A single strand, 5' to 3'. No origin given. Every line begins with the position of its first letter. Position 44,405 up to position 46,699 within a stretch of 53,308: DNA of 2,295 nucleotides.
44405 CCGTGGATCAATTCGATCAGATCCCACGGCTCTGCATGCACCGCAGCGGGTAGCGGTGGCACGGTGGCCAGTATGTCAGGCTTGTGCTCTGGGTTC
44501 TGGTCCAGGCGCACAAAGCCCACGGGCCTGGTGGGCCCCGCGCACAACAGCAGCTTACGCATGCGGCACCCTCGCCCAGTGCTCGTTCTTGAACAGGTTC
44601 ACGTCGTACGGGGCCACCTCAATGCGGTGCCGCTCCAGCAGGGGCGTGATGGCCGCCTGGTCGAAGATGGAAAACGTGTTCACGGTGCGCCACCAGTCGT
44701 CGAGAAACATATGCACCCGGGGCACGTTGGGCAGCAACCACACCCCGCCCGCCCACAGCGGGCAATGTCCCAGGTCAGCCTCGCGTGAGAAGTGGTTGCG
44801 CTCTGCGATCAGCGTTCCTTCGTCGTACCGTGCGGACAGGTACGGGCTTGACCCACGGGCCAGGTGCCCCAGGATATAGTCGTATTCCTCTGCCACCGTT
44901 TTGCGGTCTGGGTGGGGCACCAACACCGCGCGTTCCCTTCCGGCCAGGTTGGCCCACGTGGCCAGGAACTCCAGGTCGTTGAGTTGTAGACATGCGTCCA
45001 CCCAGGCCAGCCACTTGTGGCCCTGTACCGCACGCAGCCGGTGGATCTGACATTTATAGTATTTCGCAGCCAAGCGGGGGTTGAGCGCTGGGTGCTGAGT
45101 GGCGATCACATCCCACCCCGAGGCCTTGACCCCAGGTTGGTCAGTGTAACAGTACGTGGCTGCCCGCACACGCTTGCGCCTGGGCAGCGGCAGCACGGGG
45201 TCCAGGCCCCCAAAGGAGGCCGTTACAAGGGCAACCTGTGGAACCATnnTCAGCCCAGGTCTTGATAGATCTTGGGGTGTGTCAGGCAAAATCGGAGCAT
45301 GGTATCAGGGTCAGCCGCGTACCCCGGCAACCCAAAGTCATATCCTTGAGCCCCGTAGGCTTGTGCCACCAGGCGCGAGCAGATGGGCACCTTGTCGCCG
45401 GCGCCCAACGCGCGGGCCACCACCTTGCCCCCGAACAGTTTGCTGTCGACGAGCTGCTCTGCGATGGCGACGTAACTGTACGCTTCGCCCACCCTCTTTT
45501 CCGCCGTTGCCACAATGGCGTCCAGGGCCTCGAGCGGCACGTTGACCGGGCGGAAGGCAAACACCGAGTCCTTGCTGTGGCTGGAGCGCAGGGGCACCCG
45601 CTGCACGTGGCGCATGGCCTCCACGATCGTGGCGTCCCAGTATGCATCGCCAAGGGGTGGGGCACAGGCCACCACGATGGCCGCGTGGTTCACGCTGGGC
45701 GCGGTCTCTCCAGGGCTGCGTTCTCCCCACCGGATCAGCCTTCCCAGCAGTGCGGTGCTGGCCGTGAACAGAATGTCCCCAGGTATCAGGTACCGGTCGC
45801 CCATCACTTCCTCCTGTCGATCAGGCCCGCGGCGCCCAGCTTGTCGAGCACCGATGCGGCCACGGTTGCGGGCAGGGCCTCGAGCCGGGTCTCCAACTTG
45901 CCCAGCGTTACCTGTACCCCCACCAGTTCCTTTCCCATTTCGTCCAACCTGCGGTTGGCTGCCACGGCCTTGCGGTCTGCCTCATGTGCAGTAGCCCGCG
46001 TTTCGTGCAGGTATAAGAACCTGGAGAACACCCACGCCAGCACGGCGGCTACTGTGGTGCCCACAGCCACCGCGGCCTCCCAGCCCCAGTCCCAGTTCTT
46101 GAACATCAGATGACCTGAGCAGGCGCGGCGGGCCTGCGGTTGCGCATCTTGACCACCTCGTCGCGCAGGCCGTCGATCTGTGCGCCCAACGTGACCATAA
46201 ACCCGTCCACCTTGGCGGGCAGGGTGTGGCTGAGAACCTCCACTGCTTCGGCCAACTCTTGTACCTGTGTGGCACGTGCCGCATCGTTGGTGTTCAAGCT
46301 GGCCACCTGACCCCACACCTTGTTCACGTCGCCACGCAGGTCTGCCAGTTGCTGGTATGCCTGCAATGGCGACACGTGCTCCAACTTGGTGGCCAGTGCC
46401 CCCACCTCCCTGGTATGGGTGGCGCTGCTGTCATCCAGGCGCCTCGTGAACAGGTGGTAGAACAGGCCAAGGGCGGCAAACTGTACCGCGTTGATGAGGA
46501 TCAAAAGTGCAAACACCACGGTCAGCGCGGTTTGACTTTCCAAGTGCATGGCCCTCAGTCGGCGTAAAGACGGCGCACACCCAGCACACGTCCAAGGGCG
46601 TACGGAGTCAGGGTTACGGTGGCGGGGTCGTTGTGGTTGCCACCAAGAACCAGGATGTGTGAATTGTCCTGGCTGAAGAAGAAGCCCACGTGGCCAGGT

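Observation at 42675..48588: A ~6 kb accessory island splits the lambda-like packaging/head module between terL and gpW/portal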

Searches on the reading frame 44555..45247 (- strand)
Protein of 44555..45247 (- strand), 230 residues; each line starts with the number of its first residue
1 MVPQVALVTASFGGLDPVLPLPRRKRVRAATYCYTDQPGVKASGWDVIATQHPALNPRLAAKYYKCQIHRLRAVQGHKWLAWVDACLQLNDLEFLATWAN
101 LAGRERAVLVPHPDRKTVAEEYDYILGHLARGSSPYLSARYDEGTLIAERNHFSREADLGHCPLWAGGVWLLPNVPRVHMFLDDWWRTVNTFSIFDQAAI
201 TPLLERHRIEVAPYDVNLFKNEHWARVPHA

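Call 7: search_protein_families(library=pfam, max_evalue=0.01, proteins=[window:44555-45247:-])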
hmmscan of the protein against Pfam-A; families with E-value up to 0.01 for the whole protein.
window:44555-45247:- (230 aa): 0 families

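Call 8: search_protein_families(library=phrogs, max_evalue=0.001, proteins=[window:44555-45247:-])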
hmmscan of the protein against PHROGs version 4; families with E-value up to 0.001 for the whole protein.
window:44555-45247:- (230 aa): 0 families

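Call 26: search_protein_families(library=ncbifam, max_evalue=0.01, proteins=[window:44555-45247:-])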
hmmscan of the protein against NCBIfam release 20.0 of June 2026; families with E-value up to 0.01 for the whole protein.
window:44555-45247:- (230 aa): 0 families

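Call 27: search_protein_families(library=pfam, max_evalue=1, proteins=[window:44555-45247:-])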
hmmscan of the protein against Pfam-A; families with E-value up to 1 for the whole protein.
window:44555-45247:- (230 aa): 0 families

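Call 56: find_homologous_proteins(query=window:44555-45247:-, max_evalue=0.00001)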
Query window:44555-45247:- (230 aa): 16 proteins with E <= 0.00001 among 910 candidates.
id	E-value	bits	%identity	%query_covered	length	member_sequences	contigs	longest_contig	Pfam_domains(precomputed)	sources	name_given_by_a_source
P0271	2.4e-158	543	100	100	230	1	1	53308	-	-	-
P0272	3.6e-66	241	50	100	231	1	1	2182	-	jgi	-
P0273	1.2e-65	239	51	99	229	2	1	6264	-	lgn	-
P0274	2.8e-65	238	51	100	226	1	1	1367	-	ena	-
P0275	1.0e-64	236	50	99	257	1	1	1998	-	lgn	-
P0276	1.2e-61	226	48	97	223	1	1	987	-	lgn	-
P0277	1.6e-61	226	49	98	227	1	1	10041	-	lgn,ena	-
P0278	5.3e-60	221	48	98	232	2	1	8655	-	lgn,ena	-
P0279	1.8e-58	216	47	100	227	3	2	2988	-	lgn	-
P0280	6.2e-57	211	45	100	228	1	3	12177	-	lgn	-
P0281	2.0e-56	209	46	100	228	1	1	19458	-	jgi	-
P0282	7.4e-53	198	45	97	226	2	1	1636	-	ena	-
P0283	3.6e-52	195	43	99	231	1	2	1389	-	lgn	-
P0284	8.8e-44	168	40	100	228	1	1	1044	-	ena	-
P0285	8.9e-36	142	36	99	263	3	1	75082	-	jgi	-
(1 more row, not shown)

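Call 59: search_solved_structures(query=A2, max_evalue=10)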
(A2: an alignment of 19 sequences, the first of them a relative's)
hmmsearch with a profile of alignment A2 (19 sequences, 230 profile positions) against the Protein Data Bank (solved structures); distinct sequences matched with E-value up to 10: 2.
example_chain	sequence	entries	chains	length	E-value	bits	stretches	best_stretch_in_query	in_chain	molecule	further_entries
12dl_KA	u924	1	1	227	0.67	12.6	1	41-152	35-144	Zinc finger BED domain-containing protein 3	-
24mc_V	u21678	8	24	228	0.68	12.6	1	41-152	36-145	Zinc finger BED domain-containing protein 3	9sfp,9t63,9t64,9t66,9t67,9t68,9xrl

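Call 69: predict_structure(alignment_id=A3)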
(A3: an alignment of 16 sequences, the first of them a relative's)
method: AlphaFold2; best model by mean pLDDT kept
length: 230 residues; sequences in the alignment: 16
mean_pLDDT: 93.5   pTM: 0.90
mean pLDDT of the five models: 93.5, 92.5, 92.3, 91.8, 91.3
residues with pLDDT >= 90: 197; 70-90: 30; 50-70: 3; < 50: 0
segments of 3 or more residues with pLDDT < 50: none
pLDDT, mean of each block of 10 residues (from residue 1): 84 89 86 90 90 92 96 94 96 94 95 97 97 92 95 97 96 98 97 90 98 96 91
secondary structure, 60 per line:
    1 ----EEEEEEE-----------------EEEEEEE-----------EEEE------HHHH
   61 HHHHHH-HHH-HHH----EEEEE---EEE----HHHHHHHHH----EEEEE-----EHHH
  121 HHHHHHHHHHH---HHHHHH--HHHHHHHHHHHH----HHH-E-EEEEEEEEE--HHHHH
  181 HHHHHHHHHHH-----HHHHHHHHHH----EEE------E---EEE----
elements in order: E5-11 E29-35 E47-50 H57-66 E79-83 E87-89 H94-102 E107-111 H118-131 H135-140 H143-154 E165-173 H176-191 H197-206 E211-213 E224-226

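Call 73: fold_search(model_id=the predicted structure, library=pdb)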
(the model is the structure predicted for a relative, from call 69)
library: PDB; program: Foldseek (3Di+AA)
matches with E <= 10: 1113; with E <= 0.001: 229
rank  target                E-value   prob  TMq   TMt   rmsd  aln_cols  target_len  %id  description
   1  4frd                  2.9e-07  1.00  0.58  0.49   6.8       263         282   12  Crystal Structure of ABBA+UDP+Gal at pH 9.0 with MPD as the cryoprotectant (released 2013-12-25)
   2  3i0g_A                3.7e-07  1.00  0.52  0.46   7.6       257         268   11  Crystal structure of GTB C80S/C196S + DA + UDP-Gal (released 2010-08-11)
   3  4gbp                  4.2e-07  1.00  0.57  0.49   7.0       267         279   12  Crystal Structure of BBBB+UDP+Gal at pH 10 with MPD as the cryoprotectant (released 2013-12-25)
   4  3i0l_A                4.8e-07  1.00  0.52  0.46   7.3       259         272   12  Crystal structure of GTB C80S/C196S/C209S + DA + UDP-Gal (released 2010-08-11)
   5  3u0x_A                6.1e-07  1.00  0.56  0.46   6.8       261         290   12  Crystal structure of the B-specific-1,3-galactosyltransferase (GTB) in complex with compound 382 (released 2012-10-24)
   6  3i0f_A                6.1e-07  1.00  0.54  0.47   7.1       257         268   12  Crystal structure of GTB C80S/C196S + UDP + H antigen (released 2010-08-11)
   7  3sxg                  6.5e-07  1.00  0.59  0.48   6.5       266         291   12  Crystal structure of AAAA+UDP+Gal with MPD as the cryoprotectant (released 2012-02-29)
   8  3v0p_A                6.9e-07  1.00  0.56  0.45   7.4       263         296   11  Crystal structure of the Fucosylgalactoside alpha N-acetylgalactosaminyltransferase (GTA, cisAB mutant L266G, G268A) i (released 2013-01-23)
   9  2rj5                  8.4e-07  1.00  0.57  0.48   6.4       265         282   12  B-specific alpha-1,3-galactosyltransferase G176R S235G mutant (AABB) +UDP (released 2008-02-05)
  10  5c36                  1.0e-06  1.00  0.57  0.47   6.7       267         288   12  Crystal structure of GTA + UDP-C-Gal + DI (released 2015-09-23)
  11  2rj0                  1.0e-06  1.00  0.55  0.47   6.9       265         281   11  B-specific alpha-1,3-galactosyltransferase G176R mutant + UDP+ Mn2+ (released 2008-02-05)
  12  4frl                  1.2e-06  1.00  0.57  0.49   6.7       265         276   12  Crystal Structure of BBBB+UDP+Gal at pH 8.0 with MPD as the cryoprotectant (released 2013-12-25)
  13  3sx7                  1.2e-06  1.00  0.57  0.48   6.5       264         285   12  Crystal structure of ABBA+UDP+Gal with Glycerol as the cryoprotectant (released 2012-02-29)
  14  6bjm                  1.3e-06  1.00  0.57  0.49   6.7       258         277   11  Human ABO(H) blood group glycosyltransferase GTB R188K mutant (released 2018-09-19)
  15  3sxe                  1.4e-06  1.00  0.56  0.46   6.8       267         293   12  Crystal structure of AAAA+UDP+Gal with Glycerol as the cryoprotectant (released 2012-02-29)
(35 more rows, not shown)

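Call 91: fold_search(model_id=the predicted structure, library=viral)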
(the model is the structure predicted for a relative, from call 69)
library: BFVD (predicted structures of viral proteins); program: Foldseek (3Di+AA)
matches with E <= 10: 693; with E <= 0.001: 81
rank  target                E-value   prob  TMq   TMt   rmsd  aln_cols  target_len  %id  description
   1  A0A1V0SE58            5.4e-17  1.00  0.83  0.84   2.7       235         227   21  TOD1/MUCI70 glycosyltransferase-like domain-containing protein [Indivirus ILV1]
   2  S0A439                1.4e-15  1.00  0.78  0.46   3.2       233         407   15  Putative glycosyltransferase [Cellulophaga phage phi18:2]
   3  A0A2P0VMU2            5.9e-14  1.00  0.77  0.40   3.7       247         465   14  DUF616 domain-containing protein [Tetraselmis virus 1]
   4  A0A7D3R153            2.1e-13  1.00  0.72  0.73   3.9       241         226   17  Nucleotide-diphospho-sugar transferase [Fadolivirus FV1/VV64]
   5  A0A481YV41            3.3e-10  1.00  0.69  0.28   4.3       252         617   20  HNH endonuclease [Marseillevirus LCMAC103]
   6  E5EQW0                7.6e-10  1.00  0.71  0.71   3.5       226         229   13  (no name in the UniProt tables at hand)
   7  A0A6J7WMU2            1.7e-07  1.00  0.58  0.57   6.7       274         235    9  Uncharacterized protein [uncultured Caudovirales phage]
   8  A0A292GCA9            4.7e-07  1.00  0.51  0.48   6.3       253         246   13  (no name in the UniProt tables at hand)
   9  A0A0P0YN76            1.5e-06  1.00  0.56  0.42   6.0       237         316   10  (no name in the UniProt tables at hand)
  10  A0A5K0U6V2            3.8e-06  1.00  0.53  0.22   8.6       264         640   11  Uncharacterized protein [Yasminevirus sp. GU-2018]
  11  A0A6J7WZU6            5.2e-06  1.00  0.49  0.43   7.5       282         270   10  Uncharacterized protein [uncultured Caudovirales phage]
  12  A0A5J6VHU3            5.9e-06  1.00  0.51  0.44   6.5       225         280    8  Core-2/I-branching enzyme [Megaviridae environmental sample]
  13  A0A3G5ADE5            1.0e-05  1.00  0.47  0.31   7.7       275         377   10  Putative galacturonosyltransferase 6-like protein [Hyperionvirus sp.]
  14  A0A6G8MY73            1.1e-05  1.00  0.51  0.46   7.2       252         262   10  Rhamnan synthesis F-like protein [Cedratvirus kamchatka]
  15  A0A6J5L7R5            1.3e-05  1.00  0.49  0.48   8.4       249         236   12  Uncharacterized protein [uncultured Caudovirales phage]
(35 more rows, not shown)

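Call 101: search_protein_families(library=padloc, max_evalue=0.01, proteins=[window:44555-45247:-])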
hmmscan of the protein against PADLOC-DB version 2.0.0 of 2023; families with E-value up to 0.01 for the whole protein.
window:44555-45247:- (230 aa): 0 families

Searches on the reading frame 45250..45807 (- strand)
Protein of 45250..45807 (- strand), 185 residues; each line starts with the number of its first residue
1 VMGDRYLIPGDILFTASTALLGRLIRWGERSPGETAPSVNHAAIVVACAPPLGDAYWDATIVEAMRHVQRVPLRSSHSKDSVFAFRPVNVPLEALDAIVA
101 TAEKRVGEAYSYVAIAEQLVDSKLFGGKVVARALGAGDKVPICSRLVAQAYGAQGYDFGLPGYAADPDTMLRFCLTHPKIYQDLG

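Call 7: search_protein_families(library=pfam, max_evalue=0.01, proteins=[window:45250-45807:-])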
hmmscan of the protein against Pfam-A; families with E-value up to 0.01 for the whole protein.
window:45250-45807:- (185 aa): 1 family
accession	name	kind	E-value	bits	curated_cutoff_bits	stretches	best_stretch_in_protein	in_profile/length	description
PF05708.18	Peptidase_C92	-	1.6e-05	25.4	27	1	8-134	3-117/166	Permuted papain-like amidase enzyme, YaeF/YiiX, C92 family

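Call 8: search_protein_families(library=phrogs, max_evalue=0.001, proteins=[window:45250-45807:-])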
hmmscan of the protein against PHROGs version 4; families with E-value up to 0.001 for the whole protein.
window:45250-45807:- (185 aa): 1 family
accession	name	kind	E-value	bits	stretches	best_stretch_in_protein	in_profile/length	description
phrog_1128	-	moron, auxiliary metabolic gene and host takeover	2.7e-09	37.7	1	8-169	23-163/381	enoyl-CoA hydratase/carnithine racemase-like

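Call 26: search_protein_families(library=ncbifam, max_evalue=0.01, proteins=[window:45250-45807:-])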
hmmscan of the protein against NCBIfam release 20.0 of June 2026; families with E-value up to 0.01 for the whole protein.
window:45250-45807:- (185 aa): 0 families

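Call 87: search_solved_structures(query=window:45250-45807:-, max_evalue=1, show_alignments=1)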
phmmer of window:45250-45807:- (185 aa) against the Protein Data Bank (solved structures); distinct sequences matched with E-value up to 1: 1.
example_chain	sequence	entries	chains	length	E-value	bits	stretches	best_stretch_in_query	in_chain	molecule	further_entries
4r8z_A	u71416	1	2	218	0.71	13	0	97-150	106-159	Cyclic di-GMP phosphodiesterase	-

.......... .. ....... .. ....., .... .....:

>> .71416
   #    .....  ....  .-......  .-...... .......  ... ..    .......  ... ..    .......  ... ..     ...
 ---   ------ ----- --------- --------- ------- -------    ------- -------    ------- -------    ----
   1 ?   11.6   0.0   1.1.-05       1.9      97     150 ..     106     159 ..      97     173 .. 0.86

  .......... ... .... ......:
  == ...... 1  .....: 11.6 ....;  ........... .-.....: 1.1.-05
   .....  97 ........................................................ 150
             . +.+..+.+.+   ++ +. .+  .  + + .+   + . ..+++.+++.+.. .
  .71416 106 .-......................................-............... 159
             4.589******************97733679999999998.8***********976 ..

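Call 101: search_protein_families(library=padloc, max_evalue=0.01, proteins=[window:45250-45807:-])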
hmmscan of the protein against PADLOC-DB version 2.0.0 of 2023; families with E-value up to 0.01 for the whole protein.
window:45250-45807:- (185 aa): 0 families

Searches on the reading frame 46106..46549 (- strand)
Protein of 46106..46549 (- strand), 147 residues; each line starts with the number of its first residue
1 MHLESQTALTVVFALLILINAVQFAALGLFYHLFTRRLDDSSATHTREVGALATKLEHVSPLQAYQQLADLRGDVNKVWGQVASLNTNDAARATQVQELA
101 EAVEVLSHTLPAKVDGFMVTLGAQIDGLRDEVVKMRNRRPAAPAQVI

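Call 7: search_protein_families(library=pfam, max_evalue=0.01, proteins=[window:46106-46549:-])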
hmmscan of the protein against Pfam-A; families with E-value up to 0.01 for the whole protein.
window:46106-46549:- (147 aa): 0 families

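Call 8: search_protein_families(library=phrogs, max_evalue=0.001, proteins=[window:46106-46549:-])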
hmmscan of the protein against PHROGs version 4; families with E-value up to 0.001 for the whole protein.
window:46106-46549:- (147 aa): 0 families

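Call 26: search_protein_families(library=ncbifam, max_evalue=0.01, proteins=[window:46106-46549:-])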
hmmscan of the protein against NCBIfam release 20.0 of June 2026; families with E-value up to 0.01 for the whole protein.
window:46106-46549:- (147 aa): 2 families
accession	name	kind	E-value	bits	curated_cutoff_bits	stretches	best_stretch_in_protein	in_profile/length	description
NF008940.0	PRK12292.2-3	equivalog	0.0033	16.3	450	1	64-109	204-248/404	ATP phosphoribosyltransferase regulatory subunit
NF038218.1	IcmG_DotF_IVB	equivalog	0.0047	16.6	200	1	58-112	125-177/266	type IVB secretion system protein IcmG/DotF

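Call 101: search_protein_families(library=padloc, max_evalue=0.01, proteins=[window:46106-46549:-])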
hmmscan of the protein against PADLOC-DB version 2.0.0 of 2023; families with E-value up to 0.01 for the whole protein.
window:46106-46549:- (147 aa): 1 family
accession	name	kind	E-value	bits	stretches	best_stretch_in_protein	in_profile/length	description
PDLC00518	JetC1|JetC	-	0.0032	13.4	1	36-143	275-382/1112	DUF3584 domain; MukB-like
